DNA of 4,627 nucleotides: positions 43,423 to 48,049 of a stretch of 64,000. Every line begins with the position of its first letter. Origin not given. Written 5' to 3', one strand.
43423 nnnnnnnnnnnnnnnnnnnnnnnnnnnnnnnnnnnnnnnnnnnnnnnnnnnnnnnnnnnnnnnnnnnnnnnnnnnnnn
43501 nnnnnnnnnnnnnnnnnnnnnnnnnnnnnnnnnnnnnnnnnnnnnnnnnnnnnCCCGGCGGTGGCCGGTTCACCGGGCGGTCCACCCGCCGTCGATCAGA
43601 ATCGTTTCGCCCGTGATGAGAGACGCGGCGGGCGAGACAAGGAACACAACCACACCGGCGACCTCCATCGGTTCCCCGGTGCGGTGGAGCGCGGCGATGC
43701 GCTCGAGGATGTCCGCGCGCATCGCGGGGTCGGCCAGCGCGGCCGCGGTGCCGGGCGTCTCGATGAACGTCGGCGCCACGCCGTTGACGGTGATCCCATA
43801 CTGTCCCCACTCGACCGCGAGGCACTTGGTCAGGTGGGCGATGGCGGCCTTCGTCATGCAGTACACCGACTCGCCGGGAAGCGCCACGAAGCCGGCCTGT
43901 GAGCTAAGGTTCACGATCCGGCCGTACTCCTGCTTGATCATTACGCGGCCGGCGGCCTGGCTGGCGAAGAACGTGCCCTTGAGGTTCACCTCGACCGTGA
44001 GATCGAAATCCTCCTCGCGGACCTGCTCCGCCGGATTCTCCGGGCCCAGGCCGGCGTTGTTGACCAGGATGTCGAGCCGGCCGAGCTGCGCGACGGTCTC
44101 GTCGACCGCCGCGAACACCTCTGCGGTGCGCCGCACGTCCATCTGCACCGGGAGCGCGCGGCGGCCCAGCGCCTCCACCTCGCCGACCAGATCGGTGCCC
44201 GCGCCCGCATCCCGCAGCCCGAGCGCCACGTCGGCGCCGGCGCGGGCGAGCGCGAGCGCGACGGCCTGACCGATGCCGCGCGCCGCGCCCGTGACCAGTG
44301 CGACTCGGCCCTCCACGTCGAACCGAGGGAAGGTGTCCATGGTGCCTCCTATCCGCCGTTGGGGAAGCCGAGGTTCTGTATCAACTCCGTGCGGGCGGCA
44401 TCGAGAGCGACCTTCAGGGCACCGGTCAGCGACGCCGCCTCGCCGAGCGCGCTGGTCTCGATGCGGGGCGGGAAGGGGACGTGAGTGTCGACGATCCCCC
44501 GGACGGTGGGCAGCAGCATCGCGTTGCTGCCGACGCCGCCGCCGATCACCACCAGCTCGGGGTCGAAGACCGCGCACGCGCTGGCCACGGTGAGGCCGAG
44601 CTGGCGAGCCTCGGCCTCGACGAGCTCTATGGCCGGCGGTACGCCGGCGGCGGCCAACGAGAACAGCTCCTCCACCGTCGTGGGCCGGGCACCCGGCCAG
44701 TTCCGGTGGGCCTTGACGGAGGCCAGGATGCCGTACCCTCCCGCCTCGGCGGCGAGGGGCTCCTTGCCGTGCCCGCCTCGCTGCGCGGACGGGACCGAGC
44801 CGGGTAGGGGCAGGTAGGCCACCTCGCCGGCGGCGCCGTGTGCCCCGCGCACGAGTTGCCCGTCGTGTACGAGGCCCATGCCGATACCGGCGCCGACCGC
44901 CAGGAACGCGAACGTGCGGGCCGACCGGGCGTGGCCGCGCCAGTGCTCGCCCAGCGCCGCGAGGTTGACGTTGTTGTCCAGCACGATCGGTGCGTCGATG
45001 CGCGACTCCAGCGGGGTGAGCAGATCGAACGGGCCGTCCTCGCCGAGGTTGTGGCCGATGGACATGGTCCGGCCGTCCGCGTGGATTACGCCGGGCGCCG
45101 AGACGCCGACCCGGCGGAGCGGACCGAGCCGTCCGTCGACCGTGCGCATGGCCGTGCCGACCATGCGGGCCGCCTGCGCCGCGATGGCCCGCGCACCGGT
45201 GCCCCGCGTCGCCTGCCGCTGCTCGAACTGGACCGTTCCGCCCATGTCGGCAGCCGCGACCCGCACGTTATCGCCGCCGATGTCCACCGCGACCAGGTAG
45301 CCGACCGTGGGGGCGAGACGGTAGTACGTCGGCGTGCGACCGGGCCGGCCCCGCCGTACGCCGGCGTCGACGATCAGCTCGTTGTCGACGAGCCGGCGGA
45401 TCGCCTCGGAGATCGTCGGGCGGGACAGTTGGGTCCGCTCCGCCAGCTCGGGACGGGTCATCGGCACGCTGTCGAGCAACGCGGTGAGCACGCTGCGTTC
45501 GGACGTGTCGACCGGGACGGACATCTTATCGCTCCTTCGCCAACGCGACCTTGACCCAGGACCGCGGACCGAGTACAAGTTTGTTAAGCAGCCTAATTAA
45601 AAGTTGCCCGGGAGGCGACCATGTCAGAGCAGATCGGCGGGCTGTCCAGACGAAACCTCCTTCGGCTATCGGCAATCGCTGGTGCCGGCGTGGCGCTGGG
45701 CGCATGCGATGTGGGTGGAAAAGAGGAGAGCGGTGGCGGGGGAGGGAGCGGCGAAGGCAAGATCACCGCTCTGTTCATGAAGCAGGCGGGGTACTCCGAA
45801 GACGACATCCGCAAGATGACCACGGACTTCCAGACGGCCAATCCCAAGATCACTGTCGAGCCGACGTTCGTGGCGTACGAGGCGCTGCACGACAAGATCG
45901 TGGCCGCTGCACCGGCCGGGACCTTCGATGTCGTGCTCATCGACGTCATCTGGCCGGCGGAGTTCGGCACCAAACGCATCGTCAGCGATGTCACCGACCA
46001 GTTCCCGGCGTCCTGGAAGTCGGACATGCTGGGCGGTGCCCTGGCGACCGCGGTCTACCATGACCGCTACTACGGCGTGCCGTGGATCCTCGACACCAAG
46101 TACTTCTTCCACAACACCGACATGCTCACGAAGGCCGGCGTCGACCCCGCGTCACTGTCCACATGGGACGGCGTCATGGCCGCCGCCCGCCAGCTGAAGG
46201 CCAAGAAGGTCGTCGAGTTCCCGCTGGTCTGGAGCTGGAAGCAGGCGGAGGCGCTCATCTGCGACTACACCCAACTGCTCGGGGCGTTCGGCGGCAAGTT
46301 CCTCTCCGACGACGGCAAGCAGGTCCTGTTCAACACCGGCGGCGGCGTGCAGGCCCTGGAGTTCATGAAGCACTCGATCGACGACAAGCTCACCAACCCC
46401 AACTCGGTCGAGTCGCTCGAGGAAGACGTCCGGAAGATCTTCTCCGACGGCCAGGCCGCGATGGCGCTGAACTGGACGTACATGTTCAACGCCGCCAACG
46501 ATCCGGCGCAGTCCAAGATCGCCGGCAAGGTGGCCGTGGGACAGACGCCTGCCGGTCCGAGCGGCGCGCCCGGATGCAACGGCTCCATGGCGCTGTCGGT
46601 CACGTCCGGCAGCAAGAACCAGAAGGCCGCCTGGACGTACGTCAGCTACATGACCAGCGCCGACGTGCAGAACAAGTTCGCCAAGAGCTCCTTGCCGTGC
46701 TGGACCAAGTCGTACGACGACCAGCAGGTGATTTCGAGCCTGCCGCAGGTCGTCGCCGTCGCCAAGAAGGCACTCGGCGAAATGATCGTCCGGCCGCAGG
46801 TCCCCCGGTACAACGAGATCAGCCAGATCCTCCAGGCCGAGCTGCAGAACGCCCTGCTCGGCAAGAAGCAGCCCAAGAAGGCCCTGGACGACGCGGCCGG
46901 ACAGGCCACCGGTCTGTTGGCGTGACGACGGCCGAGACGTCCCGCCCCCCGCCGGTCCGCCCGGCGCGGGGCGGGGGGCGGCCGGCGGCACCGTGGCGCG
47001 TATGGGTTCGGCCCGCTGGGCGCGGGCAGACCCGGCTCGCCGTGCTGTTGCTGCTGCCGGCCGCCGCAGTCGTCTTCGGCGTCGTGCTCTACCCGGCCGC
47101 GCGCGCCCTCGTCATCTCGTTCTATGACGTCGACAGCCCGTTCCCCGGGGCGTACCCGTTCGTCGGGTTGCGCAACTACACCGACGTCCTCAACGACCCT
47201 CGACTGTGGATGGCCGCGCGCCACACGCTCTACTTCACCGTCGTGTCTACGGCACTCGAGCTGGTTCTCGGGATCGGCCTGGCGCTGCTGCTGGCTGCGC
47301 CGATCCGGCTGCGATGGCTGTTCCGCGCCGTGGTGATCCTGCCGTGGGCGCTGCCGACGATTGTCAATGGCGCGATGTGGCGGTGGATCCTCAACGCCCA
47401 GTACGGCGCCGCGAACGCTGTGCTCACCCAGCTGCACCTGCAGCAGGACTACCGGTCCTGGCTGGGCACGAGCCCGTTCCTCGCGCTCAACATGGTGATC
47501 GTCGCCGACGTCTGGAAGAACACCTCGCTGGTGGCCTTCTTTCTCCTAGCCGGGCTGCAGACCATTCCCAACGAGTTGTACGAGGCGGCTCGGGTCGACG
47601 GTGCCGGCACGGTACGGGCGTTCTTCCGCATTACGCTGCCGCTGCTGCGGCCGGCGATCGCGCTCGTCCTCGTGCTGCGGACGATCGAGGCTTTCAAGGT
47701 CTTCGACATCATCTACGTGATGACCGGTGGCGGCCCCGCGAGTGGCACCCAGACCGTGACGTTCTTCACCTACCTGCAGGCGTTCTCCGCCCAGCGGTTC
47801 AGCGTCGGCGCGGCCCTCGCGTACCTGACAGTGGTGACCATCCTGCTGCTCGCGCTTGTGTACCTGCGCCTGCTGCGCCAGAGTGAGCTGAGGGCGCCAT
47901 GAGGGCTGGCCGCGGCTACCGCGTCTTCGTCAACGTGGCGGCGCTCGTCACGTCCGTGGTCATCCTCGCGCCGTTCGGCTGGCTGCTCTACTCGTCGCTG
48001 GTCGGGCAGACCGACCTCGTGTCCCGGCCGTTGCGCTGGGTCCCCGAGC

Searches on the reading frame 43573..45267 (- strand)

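Call 58: search_protein_families(library=pfam, proteins=[window:43573-45267:-], max_evalue=0.00001)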
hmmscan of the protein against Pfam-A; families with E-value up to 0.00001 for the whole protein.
window:43573-45267:- (565 aa): 3 families
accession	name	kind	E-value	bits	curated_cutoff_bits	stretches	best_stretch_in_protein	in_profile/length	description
PF13561.12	adh_short_C2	-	9e-64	215.7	27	1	327-563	1-236/236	Enoyl-(Acyl carrier protein) reductase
PF00106.31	adh_short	-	6.6e-57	192.6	26.6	1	321-510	1-190/195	short chain dehydrogenase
PF08659.16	KR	-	1.5e-09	38.5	22.6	1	323-477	3-157/180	KR domain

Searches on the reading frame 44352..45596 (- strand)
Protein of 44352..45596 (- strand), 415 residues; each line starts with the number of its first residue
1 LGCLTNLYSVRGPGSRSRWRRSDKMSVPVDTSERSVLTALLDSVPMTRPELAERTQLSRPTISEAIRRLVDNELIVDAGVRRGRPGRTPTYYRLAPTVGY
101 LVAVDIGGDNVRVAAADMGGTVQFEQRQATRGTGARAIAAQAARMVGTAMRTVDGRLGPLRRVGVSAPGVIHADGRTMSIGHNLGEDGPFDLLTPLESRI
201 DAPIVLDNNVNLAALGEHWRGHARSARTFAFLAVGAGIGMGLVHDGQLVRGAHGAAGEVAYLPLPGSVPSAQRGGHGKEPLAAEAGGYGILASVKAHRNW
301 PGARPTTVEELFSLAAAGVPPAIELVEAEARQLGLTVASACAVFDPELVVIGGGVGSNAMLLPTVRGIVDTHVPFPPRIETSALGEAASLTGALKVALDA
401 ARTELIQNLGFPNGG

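Call 58: search_protein_families(library=pfam, proteins=[window:44352-45596:-], max_evalue=0.00001)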
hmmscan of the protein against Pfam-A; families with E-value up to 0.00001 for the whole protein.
window:44352-45596:- (415 aa): 4 families
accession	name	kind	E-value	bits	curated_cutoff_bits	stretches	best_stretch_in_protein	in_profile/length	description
PF00480.26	ROK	-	1.6e-38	133.4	22.9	1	102-398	2-292/294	ROK family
PF13412.12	HTH_24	-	9.3e-07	28.8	21.9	1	30-75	2-47/48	Winged helix-turn-helix DNA-binding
PF12802.13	MarR_2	-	2.2e-06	28.1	27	1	32-82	6-60/61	MarR family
PF01978.25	TrmB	-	6.7e-06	26.3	25.6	0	33-96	10-66/68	Sugar-specific transcriptional regulator TrmB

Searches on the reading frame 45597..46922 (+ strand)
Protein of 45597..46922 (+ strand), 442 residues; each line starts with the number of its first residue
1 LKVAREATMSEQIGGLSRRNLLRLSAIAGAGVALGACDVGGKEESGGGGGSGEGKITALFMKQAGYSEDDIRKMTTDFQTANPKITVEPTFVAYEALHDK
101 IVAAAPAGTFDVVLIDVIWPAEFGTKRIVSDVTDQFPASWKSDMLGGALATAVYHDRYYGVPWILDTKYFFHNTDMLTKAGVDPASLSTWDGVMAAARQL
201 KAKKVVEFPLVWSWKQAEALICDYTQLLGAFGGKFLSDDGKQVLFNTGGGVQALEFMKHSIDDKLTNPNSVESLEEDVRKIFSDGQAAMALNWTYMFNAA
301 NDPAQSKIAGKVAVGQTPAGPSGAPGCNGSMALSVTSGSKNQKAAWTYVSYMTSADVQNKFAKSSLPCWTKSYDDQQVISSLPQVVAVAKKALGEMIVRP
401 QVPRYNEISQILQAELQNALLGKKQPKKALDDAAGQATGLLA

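Call 84: search_protein_families(library=pfam, proteins=[window:45597-46922:+], max_evalue=0.001)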
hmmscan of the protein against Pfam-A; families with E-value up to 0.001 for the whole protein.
window:45597-46922:+ (442 aa): 2 families
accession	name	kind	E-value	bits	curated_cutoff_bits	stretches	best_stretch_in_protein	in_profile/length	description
PF01547.30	SBP_bac_1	-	3.9e-40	139.2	26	1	69-358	6-306/307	Bacterial extracellular solute-binding protein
PF13416.11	SBP_bac_8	-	7.2e-28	98.6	27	1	73-381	1-273/279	Bacterial extracellular solute-binding protein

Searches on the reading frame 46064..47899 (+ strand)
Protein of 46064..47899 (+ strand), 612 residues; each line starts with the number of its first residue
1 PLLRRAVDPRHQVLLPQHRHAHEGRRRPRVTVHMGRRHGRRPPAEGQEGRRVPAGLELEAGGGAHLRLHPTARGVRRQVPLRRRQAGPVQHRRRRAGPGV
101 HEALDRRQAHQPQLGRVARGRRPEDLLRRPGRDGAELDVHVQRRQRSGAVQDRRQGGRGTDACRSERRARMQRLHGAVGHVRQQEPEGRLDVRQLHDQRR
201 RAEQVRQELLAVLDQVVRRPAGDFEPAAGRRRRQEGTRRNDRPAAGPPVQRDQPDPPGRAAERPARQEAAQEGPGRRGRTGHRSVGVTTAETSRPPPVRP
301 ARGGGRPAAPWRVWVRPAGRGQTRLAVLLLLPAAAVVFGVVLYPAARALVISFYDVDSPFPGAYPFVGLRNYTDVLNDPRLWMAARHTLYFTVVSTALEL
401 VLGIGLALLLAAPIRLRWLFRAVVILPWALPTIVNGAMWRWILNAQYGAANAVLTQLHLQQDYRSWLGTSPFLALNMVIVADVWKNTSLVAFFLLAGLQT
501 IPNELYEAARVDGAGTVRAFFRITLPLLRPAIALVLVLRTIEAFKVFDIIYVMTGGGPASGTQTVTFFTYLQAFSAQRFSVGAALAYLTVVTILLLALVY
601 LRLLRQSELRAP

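Call 59: search_protein_families(library=pfam, proteins=[window:46064-47899:+], max_evalue=0.00001)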
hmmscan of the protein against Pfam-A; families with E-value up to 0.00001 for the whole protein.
window:46064-47899:+ (612 aa): 1 family
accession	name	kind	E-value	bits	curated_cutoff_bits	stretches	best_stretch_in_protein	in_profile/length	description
PF00528.27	BPD_transp_1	-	1.3e-18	67.9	26.4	1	403-605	1-176/184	Binding-protein-dependent transport system inner membrane component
